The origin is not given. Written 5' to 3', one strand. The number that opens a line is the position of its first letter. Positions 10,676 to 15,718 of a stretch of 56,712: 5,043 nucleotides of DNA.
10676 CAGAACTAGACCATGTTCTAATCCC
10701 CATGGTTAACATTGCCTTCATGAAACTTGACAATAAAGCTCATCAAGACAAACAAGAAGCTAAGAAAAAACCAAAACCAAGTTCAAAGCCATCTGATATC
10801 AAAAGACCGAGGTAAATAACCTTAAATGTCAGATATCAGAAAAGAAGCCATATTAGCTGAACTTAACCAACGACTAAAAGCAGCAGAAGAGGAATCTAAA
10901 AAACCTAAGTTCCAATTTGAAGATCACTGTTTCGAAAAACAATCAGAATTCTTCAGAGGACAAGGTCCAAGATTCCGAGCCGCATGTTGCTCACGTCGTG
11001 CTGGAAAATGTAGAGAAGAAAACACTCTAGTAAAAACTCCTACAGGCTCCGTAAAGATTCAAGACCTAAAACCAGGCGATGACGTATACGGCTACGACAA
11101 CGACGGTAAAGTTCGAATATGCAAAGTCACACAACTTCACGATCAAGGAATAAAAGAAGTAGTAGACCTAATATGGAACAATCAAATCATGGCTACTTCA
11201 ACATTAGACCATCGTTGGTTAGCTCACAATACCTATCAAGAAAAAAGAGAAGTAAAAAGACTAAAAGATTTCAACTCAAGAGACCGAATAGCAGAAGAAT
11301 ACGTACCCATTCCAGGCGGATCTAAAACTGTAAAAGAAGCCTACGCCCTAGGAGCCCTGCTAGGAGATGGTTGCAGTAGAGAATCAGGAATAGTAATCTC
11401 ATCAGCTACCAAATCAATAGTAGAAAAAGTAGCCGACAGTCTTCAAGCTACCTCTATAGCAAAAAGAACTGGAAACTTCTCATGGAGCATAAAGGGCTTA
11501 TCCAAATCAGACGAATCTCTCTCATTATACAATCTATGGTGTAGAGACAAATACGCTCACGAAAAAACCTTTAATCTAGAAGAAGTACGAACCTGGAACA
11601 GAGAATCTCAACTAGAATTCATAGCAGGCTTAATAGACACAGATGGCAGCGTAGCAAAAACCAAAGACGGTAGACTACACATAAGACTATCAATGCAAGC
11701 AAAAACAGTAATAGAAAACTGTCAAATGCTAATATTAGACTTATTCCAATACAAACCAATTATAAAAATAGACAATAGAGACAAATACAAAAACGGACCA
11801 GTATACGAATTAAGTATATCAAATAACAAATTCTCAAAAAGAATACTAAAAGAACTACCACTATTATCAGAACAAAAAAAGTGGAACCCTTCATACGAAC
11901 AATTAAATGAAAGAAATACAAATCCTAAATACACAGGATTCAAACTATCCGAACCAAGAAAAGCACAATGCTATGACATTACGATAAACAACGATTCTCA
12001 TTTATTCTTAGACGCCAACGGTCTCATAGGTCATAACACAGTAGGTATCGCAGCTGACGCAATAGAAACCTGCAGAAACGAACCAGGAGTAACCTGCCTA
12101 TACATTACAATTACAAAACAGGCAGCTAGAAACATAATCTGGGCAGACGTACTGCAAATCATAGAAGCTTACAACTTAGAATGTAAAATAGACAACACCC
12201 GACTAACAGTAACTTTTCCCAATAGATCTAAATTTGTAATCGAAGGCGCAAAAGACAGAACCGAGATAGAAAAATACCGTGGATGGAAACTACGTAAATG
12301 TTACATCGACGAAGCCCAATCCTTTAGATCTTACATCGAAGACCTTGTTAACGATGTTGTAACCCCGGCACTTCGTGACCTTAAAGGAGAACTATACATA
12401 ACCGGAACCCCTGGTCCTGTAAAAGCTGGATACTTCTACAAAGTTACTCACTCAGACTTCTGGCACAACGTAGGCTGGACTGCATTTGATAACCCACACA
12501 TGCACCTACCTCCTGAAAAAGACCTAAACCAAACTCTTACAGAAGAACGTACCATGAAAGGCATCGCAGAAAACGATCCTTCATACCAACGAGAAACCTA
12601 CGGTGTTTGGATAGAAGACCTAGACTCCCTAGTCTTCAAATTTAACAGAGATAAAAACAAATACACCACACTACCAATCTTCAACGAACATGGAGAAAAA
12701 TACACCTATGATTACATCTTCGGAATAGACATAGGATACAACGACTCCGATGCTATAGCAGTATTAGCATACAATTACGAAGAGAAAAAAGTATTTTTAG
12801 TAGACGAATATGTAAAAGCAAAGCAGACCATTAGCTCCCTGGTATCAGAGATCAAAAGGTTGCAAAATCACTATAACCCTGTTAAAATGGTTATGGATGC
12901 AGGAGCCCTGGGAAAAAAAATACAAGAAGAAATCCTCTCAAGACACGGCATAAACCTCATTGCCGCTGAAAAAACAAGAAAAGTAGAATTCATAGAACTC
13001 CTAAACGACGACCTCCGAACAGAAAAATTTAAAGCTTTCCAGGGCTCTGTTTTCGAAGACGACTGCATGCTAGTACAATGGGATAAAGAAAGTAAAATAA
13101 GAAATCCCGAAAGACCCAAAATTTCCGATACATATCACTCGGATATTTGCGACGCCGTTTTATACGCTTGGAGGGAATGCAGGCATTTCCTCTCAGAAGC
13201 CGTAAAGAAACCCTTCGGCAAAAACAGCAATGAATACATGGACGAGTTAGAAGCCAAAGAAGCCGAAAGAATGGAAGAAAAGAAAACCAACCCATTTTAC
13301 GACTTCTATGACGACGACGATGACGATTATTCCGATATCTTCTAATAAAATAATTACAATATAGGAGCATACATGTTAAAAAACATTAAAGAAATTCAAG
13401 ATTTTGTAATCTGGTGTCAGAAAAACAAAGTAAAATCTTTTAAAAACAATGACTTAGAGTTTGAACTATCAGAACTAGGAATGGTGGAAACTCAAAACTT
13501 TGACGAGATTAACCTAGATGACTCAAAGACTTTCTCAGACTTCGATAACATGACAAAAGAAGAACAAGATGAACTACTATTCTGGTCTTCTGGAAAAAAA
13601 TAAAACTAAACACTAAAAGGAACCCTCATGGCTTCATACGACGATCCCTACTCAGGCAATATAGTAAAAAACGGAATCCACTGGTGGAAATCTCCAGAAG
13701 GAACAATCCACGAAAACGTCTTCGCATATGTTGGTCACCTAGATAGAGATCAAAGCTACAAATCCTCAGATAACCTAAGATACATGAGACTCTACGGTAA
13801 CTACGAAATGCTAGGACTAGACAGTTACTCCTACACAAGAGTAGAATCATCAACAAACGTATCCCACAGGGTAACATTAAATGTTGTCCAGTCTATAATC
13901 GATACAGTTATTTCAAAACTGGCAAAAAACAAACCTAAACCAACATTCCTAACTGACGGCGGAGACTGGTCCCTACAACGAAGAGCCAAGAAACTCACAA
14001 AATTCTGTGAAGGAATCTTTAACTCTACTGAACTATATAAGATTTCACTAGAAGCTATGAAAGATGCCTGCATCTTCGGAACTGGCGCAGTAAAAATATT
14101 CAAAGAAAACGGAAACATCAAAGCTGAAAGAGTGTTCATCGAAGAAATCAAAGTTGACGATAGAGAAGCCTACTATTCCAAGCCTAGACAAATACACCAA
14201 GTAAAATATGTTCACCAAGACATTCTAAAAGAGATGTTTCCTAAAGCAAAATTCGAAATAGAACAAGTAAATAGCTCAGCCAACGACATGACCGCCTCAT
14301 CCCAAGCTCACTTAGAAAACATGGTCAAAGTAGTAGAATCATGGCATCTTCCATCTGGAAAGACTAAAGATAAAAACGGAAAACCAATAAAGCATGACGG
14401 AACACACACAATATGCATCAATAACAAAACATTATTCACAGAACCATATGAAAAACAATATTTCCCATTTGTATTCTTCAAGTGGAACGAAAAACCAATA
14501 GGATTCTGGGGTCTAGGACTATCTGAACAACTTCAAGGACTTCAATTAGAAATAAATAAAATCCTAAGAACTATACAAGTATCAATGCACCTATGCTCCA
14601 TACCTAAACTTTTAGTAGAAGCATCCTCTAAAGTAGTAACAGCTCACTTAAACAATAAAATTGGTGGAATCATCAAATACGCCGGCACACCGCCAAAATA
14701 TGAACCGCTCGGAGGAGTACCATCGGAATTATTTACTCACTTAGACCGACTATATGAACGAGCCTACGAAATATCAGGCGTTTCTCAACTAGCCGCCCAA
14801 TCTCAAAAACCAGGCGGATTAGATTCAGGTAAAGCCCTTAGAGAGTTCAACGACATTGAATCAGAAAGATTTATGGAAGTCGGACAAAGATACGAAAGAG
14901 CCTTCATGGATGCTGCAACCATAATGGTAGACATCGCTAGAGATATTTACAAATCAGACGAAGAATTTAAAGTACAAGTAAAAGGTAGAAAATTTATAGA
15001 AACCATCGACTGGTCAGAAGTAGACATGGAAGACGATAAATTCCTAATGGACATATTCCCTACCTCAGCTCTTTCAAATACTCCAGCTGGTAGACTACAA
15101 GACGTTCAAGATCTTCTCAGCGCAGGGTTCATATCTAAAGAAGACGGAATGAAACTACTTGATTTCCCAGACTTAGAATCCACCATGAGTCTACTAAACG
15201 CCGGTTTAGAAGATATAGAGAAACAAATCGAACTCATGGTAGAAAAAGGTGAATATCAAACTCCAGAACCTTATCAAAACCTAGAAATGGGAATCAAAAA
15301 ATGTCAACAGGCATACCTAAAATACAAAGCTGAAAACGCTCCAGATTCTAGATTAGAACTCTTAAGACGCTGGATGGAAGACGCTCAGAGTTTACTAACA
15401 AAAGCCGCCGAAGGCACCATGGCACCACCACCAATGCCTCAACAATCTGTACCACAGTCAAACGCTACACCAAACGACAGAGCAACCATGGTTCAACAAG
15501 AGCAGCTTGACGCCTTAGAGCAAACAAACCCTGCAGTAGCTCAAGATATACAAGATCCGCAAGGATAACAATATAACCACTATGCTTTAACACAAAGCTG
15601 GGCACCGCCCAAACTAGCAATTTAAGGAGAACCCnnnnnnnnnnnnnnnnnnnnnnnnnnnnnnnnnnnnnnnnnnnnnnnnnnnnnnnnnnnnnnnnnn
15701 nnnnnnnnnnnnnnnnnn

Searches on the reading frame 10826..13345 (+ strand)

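Call 87: search_protein_families(library=pfam, proteins=[window:10826-13345:+], max_evalue=0.001)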
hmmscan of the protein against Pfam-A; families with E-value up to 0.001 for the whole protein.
window:10826-13345:+ (839 aa): 4 families
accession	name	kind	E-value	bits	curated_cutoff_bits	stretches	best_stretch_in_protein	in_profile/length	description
PF14528.11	LAGLIDADG_3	-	3.4e-11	43.7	22.5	1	262-344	3-81/82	LAGLIDADG-like domain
PF04466.19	Terminase_3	-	8.8e-07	29.1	23.2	1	403-531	14-139/201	Phage terminase large subunit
PF05204.19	Hom_end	-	7.7e-05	23.2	21.1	0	264-299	16-49/110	Homing endonuclease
PF10298.14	WhiA_N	-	0.00015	22.2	23.4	1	261-346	3-85/86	WhiA N-terminal LAGLIDADG-like domain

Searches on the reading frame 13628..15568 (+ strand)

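Call 87: search_protein_families(library=pfam, proteins=[window:13628-15568:+], max_evalue=0.001)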
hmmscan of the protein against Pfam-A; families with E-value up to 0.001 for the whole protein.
window:13628-15568:+ (646 aa): 1 family
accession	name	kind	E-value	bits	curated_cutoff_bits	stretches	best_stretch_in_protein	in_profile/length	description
PF23899.1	SU10_portal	-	4e-08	32.6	30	1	262-407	297-440/593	Phage SU10 portal protein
